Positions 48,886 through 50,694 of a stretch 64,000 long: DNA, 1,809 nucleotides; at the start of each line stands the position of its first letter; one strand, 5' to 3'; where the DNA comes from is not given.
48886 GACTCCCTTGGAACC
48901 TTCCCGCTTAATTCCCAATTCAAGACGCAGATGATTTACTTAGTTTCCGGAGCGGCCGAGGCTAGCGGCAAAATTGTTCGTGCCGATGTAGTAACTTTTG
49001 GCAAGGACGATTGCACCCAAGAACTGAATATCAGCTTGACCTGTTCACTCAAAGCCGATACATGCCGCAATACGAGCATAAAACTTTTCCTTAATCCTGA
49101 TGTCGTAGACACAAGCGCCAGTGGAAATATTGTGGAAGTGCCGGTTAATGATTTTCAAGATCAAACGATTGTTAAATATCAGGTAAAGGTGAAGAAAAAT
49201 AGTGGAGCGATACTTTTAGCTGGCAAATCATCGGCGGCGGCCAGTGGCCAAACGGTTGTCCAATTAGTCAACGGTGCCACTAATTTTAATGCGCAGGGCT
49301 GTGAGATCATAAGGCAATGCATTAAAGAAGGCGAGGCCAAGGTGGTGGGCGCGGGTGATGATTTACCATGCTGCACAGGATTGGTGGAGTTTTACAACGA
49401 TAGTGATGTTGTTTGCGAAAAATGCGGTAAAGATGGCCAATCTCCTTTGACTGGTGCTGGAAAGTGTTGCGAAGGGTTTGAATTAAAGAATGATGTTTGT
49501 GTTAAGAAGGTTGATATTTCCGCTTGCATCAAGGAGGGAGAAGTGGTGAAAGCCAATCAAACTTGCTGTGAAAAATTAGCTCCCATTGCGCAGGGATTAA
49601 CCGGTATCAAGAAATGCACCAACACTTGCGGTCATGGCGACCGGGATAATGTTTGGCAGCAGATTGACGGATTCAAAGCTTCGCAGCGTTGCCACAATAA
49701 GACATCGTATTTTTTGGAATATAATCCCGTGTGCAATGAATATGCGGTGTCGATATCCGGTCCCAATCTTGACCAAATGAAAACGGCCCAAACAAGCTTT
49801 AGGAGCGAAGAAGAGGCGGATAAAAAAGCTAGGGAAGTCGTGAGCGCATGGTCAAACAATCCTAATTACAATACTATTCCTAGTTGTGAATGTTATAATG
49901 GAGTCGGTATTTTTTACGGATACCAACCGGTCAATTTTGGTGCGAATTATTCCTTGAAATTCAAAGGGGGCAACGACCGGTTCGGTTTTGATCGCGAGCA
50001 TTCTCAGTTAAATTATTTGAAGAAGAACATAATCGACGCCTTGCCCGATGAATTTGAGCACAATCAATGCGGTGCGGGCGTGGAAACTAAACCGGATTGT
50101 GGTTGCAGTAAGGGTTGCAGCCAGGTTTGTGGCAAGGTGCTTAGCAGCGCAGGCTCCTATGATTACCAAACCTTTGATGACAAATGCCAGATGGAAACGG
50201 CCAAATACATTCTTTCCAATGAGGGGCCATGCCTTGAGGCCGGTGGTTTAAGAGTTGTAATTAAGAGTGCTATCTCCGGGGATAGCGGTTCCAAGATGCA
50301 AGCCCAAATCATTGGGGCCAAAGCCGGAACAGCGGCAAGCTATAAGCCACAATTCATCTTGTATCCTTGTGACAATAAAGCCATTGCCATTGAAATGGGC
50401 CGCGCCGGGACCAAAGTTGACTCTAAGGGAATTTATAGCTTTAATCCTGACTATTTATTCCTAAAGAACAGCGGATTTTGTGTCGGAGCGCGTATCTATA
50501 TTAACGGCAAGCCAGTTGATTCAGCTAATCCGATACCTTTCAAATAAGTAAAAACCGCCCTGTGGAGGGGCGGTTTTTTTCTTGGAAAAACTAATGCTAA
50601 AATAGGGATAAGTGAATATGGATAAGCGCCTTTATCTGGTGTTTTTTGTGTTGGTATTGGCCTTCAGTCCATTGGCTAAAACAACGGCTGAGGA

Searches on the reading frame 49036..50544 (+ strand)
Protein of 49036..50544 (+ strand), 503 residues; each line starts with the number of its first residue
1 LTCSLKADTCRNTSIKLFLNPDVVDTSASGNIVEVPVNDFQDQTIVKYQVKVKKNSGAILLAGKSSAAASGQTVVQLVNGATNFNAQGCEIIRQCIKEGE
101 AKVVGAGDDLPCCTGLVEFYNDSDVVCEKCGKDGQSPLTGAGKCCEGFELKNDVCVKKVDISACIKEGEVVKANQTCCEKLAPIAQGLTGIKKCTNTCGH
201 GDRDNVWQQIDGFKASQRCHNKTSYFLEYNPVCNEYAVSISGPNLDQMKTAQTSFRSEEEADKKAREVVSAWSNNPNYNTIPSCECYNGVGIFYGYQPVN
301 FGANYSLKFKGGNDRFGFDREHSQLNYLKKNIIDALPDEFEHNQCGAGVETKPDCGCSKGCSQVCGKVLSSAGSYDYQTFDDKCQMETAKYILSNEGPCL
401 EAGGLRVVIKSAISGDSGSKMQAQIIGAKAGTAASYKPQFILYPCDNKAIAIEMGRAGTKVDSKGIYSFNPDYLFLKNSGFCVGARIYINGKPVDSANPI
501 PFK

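Call 48: find_homologous_proteins(query=window:49036-50544:+, max_evalue=0.01)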
Query window:49036-50544:+: 8000 candidates shared short words with the query, none scored E <= 0.01.
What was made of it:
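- Tried and rejected: C-terminal 503 aa alone: nothing (call 48).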
